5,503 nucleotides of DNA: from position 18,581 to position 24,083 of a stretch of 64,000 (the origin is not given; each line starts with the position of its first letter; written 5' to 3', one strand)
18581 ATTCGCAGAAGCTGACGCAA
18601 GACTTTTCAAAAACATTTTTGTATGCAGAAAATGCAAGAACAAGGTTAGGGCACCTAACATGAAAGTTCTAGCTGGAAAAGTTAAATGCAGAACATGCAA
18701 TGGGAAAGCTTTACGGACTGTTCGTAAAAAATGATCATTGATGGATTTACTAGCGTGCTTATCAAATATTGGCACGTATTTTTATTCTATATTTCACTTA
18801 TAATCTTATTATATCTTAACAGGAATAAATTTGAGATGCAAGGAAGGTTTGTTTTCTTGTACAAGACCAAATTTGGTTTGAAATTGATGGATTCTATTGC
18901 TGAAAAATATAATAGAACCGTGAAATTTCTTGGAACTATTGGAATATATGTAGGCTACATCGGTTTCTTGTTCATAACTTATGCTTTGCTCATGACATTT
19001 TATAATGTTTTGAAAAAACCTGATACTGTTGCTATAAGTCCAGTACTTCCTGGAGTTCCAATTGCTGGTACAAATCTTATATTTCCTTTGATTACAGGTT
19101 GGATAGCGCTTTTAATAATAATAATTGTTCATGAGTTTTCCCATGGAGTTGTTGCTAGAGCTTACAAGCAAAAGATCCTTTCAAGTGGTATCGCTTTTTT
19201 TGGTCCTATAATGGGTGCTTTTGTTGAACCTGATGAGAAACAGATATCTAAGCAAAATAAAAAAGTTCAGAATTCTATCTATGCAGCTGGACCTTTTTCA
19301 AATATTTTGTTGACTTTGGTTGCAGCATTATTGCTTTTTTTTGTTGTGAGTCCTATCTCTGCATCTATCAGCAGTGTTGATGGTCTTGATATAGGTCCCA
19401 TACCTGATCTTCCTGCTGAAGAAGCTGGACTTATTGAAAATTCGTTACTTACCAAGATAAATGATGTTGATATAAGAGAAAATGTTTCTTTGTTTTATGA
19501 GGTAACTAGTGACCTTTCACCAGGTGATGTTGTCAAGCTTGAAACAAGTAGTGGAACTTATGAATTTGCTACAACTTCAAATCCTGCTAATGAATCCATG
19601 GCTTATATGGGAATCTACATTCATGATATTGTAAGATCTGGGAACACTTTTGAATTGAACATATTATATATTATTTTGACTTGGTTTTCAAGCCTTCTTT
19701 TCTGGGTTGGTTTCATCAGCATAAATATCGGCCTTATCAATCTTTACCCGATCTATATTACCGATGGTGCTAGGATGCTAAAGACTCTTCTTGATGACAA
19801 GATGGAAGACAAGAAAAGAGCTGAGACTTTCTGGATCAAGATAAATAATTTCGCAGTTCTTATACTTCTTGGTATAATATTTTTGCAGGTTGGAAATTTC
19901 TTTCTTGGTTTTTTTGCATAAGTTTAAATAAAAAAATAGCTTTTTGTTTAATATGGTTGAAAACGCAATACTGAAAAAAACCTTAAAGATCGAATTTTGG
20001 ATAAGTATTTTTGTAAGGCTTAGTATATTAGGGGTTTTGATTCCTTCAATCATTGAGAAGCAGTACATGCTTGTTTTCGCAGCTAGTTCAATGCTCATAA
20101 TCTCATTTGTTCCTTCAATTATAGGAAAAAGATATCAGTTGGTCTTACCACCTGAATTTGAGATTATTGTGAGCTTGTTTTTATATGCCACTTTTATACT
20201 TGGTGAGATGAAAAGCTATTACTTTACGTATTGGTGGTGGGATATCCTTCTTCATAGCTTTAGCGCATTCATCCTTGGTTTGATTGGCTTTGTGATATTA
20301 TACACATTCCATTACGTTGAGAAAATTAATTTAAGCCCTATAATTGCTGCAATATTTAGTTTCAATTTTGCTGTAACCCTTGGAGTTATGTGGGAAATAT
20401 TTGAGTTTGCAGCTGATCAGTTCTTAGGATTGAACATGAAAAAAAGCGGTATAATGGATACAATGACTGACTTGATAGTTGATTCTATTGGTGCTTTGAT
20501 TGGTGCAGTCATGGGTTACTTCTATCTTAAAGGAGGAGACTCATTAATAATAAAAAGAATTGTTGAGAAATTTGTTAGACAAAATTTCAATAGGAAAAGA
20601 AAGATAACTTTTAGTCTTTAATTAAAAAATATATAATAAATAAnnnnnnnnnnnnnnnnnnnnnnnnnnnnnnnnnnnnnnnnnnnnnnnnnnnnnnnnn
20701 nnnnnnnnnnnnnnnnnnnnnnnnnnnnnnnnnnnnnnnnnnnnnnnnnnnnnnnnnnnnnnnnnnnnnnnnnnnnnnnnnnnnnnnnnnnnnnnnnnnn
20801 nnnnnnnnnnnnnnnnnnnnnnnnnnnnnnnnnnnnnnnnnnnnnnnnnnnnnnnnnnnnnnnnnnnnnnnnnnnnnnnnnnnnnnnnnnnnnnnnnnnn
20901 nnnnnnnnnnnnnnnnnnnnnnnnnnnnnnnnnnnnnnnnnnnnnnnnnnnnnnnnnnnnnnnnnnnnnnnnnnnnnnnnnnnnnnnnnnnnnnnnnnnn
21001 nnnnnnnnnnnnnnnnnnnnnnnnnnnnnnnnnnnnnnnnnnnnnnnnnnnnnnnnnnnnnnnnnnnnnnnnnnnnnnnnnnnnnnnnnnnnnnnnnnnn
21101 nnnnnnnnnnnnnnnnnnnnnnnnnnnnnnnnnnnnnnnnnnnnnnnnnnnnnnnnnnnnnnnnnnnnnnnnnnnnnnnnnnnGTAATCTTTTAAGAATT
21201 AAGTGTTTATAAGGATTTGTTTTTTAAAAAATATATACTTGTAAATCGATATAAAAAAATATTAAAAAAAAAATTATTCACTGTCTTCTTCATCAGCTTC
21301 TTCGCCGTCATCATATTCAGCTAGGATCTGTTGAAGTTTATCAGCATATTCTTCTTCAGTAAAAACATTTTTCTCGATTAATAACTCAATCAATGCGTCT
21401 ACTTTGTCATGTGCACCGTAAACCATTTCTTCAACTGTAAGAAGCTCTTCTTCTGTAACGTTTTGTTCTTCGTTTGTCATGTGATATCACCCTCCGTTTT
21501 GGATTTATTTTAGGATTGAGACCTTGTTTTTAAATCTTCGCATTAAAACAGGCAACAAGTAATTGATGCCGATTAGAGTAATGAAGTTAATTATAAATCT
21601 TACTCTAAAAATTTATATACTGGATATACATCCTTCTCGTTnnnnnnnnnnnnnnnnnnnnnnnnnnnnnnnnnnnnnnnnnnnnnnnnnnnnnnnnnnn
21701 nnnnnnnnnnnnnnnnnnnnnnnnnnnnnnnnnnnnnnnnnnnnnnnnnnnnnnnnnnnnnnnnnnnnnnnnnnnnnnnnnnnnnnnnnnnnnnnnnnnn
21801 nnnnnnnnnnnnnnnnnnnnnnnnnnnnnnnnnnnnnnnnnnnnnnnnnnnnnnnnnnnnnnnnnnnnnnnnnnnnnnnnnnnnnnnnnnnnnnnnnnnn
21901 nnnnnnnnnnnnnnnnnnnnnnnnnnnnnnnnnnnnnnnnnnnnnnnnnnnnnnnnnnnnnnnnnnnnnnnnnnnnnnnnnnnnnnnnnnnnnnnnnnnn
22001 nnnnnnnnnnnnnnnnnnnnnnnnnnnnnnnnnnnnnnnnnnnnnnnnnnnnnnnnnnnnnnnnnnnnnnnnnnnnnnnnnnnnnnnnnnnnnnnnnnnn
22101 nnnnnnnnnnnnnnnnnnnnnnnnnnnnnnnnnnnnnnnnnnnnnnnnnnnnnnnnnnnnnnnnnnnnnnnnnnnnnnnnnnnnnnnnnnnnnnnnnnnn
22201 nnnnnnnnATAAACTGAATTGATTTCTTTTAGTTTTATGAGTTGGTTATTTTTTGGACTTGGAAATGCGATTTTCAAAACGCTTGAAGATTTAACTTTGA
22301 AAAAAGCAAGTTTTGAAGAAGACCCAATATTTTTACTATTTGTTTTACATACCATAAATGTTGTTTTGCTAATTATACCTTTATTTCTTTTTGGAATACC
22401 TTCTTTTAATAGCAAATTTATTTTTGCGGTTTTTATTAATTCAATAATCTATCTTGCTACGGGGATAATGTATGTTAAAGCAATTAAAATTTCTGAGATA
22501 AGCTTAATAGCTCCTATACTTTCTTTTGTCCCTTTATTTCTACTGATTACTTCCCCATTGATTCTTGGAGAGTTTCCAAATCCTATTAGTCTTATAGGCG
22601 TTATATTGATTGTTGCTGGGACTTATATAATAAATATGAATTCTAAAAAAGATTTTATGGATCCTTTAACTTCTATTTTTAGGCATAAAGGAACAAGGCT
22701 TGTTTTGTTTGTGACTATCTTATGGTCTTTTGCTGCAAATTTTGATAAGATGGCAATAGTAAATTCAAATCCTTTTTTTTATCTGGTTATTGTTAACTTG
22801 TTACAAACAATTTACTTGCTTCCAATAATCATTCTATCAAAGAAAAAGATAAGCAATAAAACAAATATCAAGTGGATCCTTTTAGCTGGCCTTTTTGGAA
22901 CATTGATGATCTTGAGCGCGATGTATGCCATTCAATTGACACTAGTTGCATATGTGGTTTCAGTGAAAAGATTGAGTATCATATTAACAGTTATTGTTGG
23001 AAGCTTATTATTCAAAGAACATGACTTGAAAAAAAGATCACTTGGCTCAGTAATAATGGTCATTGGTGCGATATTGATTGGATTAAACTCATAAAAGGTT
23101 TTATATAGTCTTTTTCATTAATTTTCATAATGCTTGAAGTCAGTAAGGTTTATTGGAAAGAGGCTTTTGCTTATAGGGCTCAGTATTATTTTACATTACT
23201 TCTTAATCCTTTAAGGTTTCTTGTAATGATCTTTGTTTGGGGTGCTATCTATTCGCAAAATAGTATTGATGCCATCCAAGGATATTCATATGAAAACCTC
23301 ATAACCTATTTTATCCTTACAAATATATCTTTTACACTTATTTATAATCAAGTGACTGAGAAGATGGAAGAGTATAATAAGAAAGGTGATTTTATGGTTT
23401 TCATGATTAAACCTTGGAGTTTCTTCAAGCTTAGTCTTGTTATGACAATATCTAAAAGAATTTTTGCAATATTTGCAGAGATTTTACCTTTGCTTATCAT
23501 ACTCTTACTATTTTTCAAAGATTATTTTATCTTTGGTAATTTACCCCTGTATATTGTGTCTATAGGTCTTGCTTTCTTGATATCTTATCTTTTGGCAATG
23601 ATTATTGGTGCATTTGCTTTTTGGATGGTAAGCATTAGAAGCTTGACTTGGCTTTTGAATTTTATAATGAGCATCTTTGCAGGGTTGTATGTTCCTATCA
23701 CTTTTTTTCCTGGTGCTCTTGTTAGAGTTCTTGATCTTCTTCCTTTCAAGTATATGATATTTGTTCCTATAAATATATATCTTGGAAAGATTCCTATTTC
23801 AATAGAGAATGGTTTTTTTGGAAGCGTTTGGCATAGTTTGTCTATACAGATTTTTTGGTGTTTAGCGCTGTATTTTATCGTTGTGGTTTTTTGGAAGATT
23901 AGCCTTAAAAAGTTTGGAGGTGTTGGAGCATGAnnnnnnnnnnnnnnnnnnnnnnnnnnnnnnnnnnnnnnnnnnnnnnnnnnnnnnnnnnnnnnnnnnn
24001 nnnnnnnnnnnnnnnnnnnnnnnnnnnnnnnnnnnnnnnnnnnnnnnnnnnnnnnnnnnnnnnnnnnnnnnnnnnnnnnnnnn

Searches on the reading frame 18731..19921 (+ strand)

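Call 101: search_protein_families(library=pfam, proteins=[window:18731-19921:+], max_evalue=0.001)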
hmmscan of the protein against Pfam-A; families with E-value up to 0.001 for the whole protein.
window:18731-19921:+ (396 aa): 1 family
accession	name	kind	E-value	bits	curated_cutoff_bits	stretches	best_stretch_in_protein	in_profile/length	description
PF02163.28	Peptidase_M50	-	4.2e-25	88.8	27.2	1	124-378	3-220/221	Peptidase family M50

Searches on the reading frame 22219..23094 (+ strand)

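Call 101: search_protein_families(library=pfam, proteins=[window:22219-23094:+], max_evalue=0.001)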
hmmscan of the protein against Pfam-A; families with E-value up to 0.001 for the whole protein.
window:22219-23094:+ (291 aa): 2 families
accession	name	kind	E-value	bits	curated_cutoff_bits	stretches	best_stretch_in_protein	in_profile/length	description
PF00892.27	EamA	-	1.2e-27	97.2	28.2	2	160-288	5-134/135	EamA-like transporter family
PF03151.22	TPT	-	0.00072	19.4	30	0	35-139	30-136/291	Triose-phosphate Transporter family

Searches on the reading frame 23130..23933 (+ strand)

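Call 101: search_protein_families(library=pfam, proteins=[window:23130-23933:+], max_evalue=0.001)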
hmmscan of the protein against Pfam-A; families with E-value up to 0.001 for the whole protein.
window:23130-23933:+ (267 aa): 1 family
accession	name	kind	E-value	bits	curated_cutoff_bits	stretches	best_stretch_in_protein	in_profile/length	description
PF06182.17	ABC2_membrane_6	-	1.7e-16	61.1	22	1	32-264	6-227/229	ABC-2 family transporter protein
